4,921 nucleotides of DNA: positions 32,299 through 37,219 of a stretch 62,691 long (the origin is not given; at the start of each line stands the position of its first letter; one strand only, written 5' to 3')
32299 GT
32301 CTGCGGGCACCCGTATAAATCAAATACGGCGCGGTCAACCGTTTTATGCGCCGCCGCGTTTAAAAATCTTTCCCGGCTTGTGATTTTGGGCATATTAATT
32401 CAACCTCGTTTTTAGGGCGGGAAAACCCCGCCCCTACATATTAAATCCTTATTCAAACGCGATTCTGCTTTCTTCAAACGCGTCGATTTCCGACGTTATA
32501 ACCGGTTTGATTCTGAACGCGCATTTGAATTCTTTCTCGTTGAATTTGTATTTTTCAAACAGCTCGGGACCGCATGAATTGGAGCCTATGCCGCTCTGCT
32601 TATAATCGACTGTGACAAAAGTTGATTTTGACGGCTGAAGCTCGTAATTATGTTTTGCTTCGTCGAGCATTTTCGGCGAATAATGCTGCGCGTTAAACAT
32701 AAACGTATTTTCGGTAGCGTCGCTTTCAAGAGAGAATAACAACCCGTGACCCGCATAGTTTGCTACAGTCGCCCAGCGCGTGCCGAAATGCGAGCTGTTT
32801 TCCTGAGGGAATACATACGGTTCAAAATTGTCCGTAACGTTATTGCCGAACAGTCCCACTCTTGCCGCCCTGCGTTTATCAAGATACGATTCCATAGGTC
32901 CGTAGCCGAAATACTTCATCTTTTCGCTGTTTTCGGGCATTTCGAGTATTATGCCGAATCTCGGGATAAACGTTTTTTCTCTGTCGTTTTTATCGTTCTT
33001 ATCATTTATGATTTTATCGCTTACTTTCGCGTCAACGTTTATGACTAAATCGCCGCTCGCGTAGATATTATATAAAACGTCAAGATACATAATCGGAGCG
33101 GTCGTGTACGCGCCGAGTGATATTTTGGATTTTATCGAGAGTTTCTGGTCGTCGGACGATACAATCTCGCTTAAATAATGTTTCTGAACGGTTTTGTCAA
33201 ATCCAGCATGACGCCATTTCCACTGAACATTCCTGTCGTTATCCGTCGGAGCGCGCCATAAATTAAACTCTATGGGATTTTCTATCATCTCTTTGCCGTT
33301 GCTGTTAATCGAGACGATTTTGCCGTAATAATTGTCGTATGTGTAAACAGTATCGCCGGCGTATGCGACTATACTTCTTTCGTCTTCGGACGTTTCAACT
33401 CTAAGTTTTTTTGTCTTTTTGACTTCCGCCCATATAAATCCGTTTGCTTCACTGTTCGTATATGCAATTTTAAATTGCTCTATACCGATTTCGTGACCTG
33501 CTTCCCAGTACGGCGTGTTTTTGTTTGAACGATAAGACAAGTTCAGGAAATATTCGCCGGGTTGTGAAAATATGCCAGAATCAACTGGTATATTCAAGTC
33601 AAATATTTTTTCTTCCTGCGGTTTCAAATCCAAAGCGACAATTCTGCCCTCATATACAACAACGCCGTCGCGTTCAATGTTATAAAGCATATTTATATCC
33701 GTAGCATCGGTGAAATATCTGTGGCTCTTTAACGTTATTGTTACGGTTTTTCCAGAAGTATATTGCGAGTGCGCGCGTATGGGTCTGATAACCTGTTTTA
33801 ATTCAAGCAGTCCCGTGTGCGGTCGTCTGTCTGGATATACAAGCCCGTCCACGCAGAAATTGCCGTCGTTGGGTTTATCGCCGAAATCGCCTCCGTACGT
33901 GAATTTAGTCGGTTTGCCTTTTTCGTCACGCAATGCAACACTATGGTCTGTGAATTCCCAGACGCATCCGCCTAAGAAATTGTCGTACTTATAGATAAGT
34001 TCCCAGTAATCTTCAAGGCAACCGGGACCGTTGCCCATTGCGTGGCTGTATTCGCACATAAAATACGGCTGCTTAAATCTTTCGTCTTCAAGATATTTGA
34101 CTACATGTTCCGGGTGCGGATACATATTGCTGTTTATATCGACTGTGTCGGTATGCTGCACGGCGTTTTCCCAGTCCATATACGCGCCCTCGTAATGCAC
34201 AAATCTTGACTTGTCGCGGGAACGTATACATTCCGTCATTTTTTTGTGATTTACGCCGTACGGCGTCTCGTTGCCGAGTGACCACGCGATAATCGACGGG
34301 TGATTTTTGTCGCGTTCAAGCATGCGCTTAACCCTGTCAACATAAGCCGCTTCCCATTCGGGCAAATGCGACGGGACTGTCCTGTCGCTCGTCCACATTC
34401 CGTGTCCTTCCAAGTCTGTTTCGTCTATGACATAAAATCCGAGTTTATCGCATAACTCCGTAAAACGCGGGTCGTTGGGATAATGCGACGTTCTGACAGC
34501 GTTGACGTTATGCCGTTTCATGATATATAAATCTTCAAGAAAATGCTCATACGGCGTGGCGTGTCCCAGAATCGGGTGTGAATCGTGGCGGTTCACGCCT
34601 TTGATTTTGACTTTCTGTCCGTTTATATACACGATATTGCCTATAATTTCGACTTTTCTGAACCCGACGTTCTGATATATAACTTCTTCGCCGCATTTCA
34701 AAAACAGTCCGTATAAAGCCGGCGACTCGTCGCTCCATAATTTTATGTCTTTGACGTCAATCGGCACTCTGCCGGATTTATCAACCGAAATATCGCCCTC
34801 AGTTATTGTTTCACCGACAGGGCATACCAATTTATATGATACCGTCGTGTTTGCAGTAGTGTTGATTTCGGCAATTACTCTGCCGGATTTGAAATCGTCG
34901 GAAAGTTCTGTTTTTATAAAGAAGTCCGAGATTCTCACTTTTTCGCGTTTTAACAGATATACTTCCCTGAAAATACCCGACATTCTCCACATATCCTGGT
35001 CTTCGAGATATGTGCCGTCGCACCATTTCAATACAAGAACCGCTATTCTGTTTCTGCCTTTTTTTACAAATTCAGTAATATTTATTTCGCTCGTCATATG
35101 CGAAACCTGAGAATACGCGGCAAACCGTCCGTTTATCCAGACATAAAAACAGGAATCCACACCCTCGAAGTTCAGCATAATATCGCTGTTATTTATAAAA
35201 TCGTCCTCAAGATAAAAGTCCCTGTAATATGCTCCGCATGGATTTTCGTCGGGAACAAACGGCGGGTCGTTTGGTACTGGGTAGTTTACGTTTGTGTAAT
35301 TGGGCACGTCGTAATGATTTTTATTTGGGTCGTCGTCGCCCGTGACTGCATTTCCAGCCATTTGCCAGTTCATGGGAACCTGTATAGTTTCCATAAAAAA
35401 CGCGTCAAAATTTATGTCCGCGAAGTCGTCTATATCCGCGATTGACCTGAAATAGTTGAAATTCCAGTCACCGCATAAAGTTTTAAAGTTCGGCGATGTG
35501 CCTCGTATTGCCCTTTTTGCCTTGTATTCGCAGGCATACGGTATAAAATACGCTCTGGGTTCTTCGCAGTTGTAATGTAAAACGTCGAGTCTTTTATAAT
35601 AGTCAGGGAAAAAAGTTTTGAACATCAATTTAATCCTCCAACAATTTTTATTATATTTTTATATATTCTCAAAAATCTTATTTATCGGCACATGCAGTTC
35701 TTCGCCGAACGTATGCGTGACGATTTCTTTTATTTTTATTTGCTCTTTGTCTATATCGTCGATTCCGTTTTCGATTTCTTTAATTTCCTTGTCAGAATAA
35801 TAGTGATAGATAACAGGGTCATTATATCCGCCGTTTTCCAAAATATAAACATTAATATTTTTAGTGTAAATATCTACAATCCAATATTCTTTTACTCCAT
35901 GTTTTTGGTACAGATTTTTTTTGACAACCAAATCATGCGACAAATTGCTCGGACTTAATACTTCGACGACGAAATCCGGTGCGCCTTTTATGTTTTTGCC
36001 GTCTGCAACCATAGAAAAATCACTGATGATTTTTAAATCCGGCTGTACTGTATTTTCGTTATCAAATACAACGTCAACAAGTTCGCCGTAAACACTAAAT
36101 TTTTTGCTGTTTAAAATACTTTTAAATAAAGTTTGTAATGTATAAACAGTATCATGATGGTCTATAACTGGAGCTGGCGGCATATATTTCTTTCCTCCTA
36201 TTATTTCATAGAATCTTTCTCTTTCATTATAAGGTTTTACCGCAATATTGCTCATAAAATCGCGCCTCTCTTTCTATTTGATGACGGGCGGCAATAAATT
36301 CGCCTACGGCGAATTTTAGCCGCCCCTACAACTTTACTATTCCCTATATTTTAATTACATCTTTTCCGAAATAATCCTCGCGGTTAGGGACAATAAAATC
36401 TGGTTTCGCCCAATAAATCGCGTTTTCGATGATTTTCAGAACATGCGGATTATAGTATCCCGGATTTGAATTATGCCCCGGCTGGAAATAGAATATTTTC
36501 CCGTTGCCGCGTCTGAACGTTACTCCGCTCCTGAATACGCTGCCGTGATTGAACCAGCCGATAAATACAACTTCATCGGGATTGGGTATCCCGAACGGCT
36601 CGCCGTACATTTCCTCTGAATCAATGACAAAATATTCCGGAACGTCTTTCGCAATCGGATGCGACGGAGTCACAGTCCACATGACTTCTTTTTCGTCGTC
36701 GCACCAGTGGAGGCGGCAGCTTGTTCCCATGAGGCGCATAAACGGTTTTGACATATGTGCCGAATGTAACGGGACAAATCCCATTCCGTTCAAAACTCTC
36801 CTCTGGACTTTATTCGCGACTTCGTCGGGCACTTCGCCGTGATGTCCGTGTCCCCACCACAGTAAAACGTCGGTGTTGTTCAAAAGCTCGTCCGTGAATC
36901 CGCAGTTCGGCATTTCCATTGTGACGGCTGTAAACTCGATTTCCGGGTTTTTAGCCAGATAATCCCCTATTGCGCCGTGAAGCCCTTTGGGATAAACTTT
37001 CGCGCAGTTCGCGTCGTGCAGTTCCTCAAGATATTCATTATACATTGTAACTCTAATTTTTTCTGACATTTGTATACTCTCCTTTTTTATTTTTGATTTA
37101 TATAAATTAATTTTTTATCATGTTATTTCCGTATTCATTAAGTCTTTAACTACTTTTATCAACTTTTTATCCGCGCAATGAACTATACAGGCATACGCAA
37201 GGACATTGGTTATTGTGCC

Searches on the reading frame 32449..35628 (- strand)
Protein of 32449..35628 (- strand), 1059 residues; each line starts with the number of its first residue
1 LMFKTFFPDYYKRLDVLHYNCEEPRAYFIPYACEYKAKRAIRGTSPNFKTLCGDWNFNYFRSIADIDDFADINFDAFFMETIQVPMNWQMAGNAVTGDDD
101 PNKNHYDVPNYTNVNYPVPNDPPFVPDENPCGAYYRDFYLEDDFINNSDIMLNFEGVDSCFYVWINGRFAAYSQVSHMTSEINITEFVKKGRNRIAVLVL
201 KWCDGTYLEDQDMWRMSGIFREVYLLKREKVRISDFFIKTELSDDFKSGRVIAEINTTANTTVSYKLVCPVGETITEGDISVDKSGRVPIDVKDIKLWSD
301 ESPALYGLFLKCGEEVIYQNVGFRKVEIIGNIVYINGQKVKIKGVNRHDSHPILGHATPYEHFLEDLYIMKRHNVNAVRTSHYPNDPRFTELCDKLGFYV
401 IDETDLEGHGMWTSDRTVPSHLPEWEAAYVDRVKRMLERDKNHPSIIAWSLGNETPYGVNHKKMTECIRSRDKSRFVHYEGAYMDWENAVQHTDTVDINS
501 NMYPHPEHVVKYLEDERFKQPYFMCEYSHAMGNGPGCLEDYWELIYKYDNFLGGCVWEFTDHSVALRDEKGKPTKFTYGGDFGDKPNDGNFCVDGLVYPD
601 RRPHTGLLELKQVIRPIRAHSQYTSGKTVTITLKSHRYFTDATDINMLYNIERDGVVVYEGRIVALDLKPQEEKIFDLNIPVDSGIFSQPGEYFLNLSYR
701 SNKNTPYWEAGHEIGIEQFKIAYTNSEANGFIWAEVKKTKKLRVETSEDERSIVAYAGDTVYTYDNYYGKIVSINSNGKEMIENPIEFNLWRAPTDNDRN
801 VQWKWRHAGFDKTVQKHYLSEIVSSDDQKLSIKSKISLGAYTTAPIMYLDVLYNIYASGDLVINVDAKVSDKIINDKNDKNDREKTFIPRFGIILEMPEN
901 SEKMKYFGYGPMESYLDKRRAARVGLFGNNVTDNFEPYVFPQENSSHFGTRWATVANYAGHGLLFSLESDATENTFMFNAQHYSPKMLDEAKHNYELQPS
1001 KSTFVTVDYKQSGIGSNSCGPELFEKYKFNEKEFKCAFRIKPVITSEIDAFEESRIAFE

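Call 11: search_protein_families(library=pfam, proteins=[window:32449-35628:-])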
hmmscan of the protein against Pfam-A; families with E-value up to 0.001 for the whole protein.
window:32449-35628:- (1059 aa): 6 families
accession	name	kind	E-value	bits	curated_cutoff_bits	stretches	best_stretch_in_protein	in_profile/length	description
PF02836.23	Glyco_hydro_2_C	-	2.2e-98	329.6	21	1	326-618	1-301/302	Glycosyl hydrolases family 2, TIM barrel domain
PF02929.23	Bgal_small_N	-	1.2e-68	232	25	1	759-1040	4-248/248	Beta galactosidase small chain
PF02837.24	Glyco_hydro_2_N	-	8.9e-43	146.6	28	1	48-227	1-167/169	Glycosyl hydrolases family 2, sugar binding domain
PF16353.11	LacZ_4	-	1.2e-16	61.2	27.3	1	631-721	1-86/87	Beta-galactosidase, domain 4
PF00703.27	Glyco_hydro_2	-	8e-10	39.9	23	1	231-324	1-109/109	Glycosyl hydrolases family 2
PF22666.2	Glyco_hydro_2_N2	-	2.9e-07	31.1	27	1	134-198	52-116/167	Glycosyl hydrolase 2 galactose-binding domain-like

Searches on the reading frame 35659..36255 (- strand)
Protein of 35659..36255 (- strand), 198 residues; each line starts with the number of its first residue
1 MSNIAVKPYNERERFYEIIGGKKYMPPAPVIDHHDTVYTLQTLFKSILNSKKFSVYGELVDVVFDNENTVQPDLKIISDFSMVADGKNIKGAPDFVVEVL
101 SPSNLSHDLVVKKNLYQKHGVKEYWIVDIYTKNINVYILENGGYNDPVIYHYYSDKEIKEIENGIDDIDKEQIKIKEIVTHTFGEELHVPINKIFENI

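Call 11: search_protein_families(library=pfam, proteins=[window:35659-36255:-])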
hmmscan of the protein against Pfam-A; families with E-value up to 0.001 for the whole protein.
window:35659-36255:- (198 aa): 1 family
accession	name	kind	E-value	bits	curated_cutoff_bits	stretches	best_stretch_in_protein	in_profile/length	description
PF05685.18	Uma2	-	1.4e-22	80.4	27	1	11-149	10-151/172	Putative restriction endonuclease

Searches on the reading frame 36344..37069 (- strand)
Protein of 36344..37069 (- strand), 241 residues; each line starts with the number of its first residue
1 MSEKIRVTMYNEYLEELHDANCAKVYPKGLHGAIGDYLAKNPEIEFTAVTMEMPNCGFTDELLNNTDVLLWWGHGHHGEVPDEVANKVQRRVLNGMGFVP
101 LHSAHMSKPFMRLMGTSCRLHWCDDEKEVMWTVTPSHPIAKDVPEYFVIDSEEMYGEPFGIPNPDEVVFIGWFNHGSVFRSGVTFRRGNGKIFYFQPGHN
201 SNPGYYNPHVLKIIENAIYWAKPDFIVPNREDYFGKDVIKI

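Call 11: search_protein_families(library=pfam, proteins=[window:36344-37069:-])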
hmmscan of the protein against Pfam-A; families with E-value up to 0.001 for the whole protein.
window:36344-37069:- (241 aa): 1 family
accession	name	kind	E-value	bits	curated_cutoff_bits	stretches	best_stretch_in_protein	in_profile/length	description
PF06283.17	ThuA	-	2.7e-33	116.5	33.4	1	39-221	28-209/209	Trehalose utilisation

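Call 12: find_encoding_contigs(protein=window:36344-37069:-, flank=10000, max_places=10)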
Protein window:36344-37069:- (241 aa): 1 contig read that carries it; 1 place shown.
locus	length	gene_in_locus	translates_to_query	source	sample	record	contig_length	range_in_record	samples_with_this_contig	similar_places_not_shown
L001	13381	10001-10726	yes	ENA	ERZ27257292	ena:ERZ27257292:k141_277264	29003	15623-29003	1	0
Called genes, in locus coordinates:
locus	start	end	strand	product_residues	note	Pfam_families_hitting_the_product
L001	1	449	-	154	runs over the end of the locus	PF00383:dCMP_cyt_deam_1, PF14437:MafB19-deam, PF14439:Bd3614-deam (weak)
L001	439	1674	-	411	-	PF02517:Rce1-like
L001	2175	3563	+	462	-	PF20154:LNT_N, PF00795:CN_hydrolase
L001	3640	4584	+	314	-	PF01208:URO-D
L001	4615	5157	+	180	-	-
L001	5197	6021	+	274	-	PF20434:BD-FAE, PF07859:Abhydrolase_3, PF00326:Peptidase_S9 (weak)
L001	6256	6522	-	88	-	PF07875:Coat_F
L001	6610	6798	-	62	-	-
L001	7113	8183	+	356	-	PF01408:GFO_IDH_MocA, PF22725:GFO_IDH_MocA_C3, PF02894:GFO_IDH_MocA_C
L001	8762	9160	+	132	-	-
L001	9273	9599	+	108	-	PF01909:NTP_transf_2, PF18765:Polbeta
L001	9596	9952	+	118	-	-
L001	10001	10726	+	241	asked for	PF06283:ThuA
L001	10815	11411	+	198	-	PF05685:Uma2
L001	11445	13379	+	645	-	?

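Call 48: find_homologous_proteins(query=window:36344-37069:-, max_evalue=1e-60)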
Query window:36344-37069:- (241 aa): 5333 proteins with E <= 1e-60 among 5689 candidates; the best 120 are listed.
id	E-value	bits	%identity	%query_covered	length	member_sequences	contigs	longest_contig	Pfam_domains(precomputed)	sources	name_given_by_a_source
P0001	4.7e-170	582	100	100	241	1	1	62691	PF06283.18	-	-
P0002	2.3e-159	547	92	100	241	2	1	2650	PF06283.18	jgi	-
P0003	6.1e-133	460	77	100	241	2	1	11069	PF06283.18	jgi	-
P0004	1.8e-132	459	78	97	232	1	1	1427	PF06283.18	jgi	jgi:trehalose utilization protein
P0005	4.1e-132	458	78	97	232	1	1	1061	PF06283.18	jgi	jgi:trehalose utilization protein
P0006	1.1e-131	456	76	100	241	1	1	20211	PF06283.18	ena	-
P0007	8.6e-131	453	76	100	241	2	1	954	PF06283.18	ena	-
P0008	2.1e-130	452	76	100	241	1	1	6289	PF06283.18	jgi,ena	-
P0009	2.1e-129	449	75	100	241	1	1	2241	PF06283.18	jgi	jgi:trehalose utilization protein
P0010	3.1e-129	448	75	100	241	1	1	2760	PF06283.18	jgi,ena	-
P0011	1.3e-128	446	76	100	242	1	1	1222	PF06283.18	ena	-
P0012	2.1e-128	445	75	100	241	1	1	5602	PF06283.18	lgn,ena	-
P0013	6.0e-127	441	74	100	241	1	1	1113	PF06283.18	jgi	-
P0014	1.9e-126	439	74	100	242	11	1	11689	PF06283.18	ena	-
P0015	2.5e-126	439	74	100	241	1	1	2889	PF06283.18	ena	-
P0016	8.0e-126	437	76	100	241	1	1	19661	PF06283.18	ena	-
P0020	2.2e-120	419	72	98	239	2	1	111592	PF06283.18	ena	-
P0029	1.2e-114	400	68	100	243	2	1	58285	PF06283.18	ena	-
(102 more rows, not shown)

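Call 49: find_encoding_contigs(protein=P0003, flank=6000, max_places=2)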
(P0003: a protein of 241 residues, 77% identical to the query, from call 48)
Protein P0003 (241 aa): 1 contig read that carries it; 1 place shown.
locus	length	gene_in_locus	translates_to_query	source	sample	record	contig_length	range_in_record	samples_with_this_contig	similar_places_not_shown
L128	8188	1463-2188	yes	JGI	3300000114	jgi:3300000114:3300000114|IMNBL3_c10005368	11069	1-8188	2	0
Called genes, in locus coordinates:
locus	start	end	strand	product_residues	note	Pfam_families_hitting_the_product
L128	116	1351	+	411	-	PF01522:Polysacc_deac_1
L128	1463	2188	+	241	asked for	PF06283:ThuA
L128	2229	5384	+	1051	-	-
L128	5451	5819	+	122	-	-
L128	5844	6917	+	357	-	-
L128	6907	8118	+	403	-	PF00083:Sugar_tr (weak), PF07690:MFS_1, PF12832:MFS_1_like, PF07690:MFS_1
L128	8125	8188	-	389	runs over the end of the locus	PF00266:Aminotran_5, PF01212:Beta_elim_lyase (weak)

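Call 50: find_encoding_contigs(protein=P0006, flank=6000, max_places=2)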
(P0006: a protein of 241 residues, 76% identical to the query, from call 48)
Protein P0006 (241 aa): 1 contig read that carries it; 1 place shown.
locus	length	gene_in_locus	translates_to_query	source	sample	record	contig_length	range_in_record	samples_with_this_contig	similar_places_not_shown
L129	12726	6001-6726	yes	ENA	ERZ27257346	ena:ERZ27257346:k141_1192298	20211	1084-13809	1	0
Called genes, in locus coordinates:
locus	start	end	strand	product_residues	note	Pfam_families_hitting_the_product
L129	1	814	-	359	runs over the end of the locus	PF05343:Peptidase_M42, PF01546:Peptidase_M20 (weak)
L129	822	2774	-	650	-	PF08245:Mur_ligase_M, PF02875:Mur_ligase_C (weak), PF04480:DUF559, PF18741:MTES_1575 (faint)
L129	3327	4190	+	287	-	PF01522:Polysacc_deac_1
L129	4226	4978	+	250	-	PF04326:SLFN_AlbA_2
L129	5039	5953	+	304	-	PF13749:HATPase_c_4, PF13412:HTH_24 (weak)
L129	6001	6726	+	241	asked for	PF06283:ThuA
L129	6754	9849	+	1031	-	PF02837:Glyco_hydro_2_N, PF22666:Glyco_hydro_2_N2 (weak), PF00703:Glyco_hydro_2, PF02836:Glyco_hydro_2_C, PF16353:LacZ_4, PF02929:Bgal_small_N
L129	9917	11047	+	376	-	PF07690:MFS_1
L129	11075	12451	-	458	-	PF01381:HTH_3, PF12844:HTH_19, PF13443:HTH_26 (weak), PF13560:HTH_31 (faint), PF13349:DUF4097 (faint), PF10988:DUF2807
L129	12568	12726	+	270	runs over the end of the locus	PF07091:FmrO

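Call 51: find_encoding_contigs(protein=P0016, flank=6000, max_places=2)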
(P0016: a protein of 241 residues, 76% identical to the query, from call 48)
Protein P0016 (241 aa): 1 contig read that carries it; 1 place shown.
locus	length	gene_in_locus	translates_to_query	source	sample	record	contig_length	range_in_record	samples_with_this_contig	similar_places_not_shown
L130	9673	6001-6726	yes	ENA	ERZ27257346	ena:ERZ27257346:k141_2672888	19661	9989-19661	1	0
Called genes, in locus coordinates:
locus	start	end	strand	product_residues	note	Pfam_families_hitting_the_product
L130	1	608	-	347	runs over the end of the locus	PF05343:Peptidase_M42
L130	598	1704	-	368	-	PF05343:Peptidase_M42, PF01546:Peptidase_M20 (weak)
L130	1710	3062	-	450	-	PF08245:Mur_ligase_M, PF02875:Mur_ligase_C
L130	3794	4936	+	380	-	PF01522:Polysacc_deac_1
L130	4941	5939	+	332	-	PF01636:APH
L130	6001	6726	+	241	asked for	PF06283:ThuA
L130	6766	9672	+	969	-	?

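Call 52: find_encoding_contigs(protein=P0014, flank=6000, max_places=2)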
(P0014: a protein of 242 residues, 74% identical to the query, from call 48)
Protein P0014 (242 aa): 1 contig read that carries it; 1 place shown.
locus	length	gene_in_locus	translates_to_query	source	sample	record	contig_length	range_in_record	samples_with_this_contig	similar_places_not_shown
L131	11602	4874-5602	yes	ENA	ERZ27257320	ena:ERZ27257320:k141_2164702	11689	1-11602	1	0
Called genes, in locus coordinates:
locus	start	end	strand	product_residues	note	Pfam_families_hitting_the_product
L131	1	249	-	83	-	?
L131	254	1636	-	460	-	PF01523:PmbA_TldD_1st, PF19290:PmbA_TldD_2nd (weak), PF19289:PmbA_TldD_3rd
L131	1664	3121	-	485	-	-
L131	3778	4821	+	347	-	PF01522:Polysacc_deac_1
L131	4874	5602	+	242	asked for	PF06283:ThuA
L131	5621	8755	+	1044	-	PF02837:Glyco_hydro_2_N, PF22666:Glyco_hydro_2_N2 (weak), PF00703:Glyco_hydro_2, PF02836:Glyco_hydro_2_C, PF16353:LacZ_4, PF02929:Bgal_small_N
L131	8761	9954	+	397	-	PF05977:MFS_3 (faint), PF07690:MFS_1, PF12832:MFS_1_like, PF07690:MFS_1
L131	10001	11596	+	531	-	PF00395:SLH (faint)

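Call 73: find_encoding_contigs(protein=P0020, flank=10000, max_places=2)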
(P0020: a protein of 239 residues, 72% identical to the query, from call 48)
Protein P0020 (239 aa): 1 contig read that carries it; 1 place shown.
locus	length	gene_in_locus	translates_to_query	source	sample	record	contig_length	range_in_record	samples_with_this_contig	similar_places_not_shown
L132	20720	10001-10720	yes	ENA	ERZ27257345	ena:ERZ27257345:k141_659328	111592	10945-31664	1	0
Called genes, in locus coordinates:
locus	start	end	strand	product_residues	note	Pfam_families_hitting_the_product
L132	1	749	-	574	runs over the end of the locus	PF05833:NFACT_N, PF05670:NFACT-R_1, PF18297:NFACT-R_2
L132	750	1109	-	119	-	-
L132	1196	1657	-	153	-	-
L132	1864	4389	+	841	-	PF19864:Radical_SAM_N2, PF04055:Radical_SAM, PF10105:DUF2344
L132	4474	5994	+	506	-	PF01547:SBP_bac_1 (weak)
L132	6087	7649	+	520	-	PF00251:Glyco_hydro_32N, PF08244:Glyco_hydro_32C (faint)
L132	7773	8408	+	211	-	PF02659:Mntp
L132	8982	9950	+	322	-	PF01522:Polysacc_deac_1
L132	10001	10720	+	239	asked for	PF06283:ThuA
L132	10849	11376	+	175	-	PF05685:Uma2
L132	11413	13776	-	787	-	PF22633:F5_F8_type_C_2 (weak), PF00754:F5_F8_type_C, PF22633:F5_F8_type_C_2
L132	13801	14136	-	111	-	PF01381:HTH_3, PF12844:HTH_19 (faint), PF13560:HTH_31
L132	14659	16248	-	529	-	PF08281:Sigma70_r4_2, PF04545:Sigma70_r4 (weak)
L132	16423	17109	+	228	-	PF12844:HTH_19 (weak), PF13560:HTH_31, PF01381:HTH_3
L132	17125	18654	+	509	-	PF00488:MutS_V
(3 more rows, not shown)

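Call 74: find_encoding_contigs(protein=P0029, flank=10000, max_places=2)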
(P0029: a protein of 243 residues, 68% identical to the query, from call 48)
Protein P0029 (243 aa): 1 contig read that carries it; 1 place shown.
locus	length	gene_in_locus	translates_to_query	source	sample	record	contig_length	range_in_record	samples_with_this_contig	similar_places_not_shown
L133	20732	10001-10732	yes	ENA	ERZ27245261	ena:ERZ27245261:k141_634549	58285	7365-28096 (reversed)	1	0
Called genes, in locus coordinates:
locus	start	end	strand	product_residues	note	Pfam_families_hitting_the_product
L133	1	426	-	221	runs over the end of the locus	PF01205:Impact_N, PF09186:DUF1949 (weak)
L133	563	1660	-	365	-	-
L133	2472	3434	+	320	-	PF01118:Semialdhyde_dh, PF22698:Semialdhyde_dhC_1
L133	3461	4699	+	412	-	PF01960:ArgJ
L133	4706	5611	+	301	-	PF00696:AA_kinase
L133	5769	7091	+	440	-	PF05193:Peptidase_M16_C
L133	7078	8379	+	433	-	PF00675:Peptidase_M16, PF05193:Peptidase_M16_C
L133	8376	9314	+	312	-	PF01522:Polysacc_deac_1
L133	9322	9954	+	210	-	PF00702:Hydrolase, PF12710:HAD (weak), PF13419:HAD_2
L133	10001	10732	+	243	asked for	PF06283:ThuA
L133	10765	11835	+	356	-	-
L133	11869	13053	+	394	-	PF07690:MFS_1, PF12832:MFS_1_like, PF07690:MFS_1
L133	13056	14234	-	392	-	PF00266:Aminotran_5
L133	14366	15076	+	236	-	PF01648:ACPS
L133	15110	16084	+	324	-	PF00294:PfkB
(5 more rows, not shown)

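Call 75: find_encoding_contigs(protein=P0008, flank=6000, max_places=2)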
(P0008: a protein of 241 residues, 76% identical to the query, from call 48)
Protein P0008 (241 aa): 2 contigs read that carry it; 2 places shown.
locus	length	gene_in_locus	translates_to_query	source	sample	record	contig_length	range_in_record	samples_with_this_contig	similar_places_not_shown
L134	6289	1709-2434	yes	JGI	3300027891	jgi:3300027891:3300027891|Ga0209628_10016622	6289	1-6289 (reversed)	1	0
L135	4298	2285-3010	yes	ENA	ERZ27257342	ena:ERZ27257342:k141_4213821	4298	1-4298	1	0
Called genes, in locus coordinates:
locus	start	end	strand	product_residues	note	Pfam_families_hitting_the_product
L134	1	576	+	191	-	?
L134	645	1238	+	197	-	PF00702:Hydrolase, PF13419:HAD_2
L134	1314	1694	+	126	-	PF06803:DUF1232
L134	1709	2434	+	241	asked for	PF06283:ThuA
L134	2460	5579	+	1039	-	PF02837:Glyco_hydro_2_N, PF22666:Glyco_hydro_2_N2 (weak), PF00703:Glyco_hydro_2, PF02836:Glyco_hydro_2_C, PF16353:LacZ_4, PF02929:Bgal_small_N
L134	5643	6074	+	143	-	PF00583:Acetyltransf_1, PF13673:Acetyltransf_10, PF13508:Acetyltransf_7, PF12746:GNAT_acetyltran (weak), PF08445:FR47 (faint)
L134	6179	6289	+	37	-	?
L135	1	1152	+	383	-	?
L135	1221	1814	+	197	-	PF00702:Hydrolase, PF13419:HAD_2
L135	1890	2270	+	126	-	PF06803:DUF1232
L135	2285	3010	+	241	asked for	PF06283:ThuA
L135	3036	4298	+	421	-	?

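Call 76: find_encoding_contigs(protein=P0012, flank=6000, max_places=2)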
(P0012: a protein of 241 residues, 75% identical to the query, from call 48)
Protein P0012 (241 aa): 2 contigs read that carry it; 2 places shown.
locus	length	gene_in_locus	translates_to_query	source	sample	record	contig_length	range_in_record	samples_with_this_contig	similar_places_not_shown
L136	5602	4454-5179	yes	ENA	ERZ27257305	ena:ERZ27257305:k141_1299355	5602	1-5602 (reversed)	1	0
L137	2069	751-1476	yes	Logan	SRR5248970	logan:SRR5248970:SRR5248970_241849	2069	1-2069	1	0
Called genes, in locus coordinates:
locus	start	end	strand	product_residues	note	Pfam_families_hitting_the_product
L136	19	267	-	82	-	-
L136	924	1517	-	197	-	PF04909:Amidohydro_2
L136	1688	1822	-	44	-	-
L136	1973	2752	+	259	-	PF00106:adh_short, PF01370:Epimerase (faint), PF08659:KR, PF13561:adh_short_C2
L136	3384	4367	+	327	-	PF01522:Polysacc_deac_1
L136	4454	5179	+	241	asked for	PF06283:ThuA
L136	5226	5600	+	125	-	?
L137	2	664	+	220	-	?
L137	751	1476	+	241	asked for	PF06283:ThuA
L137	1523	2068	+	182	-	?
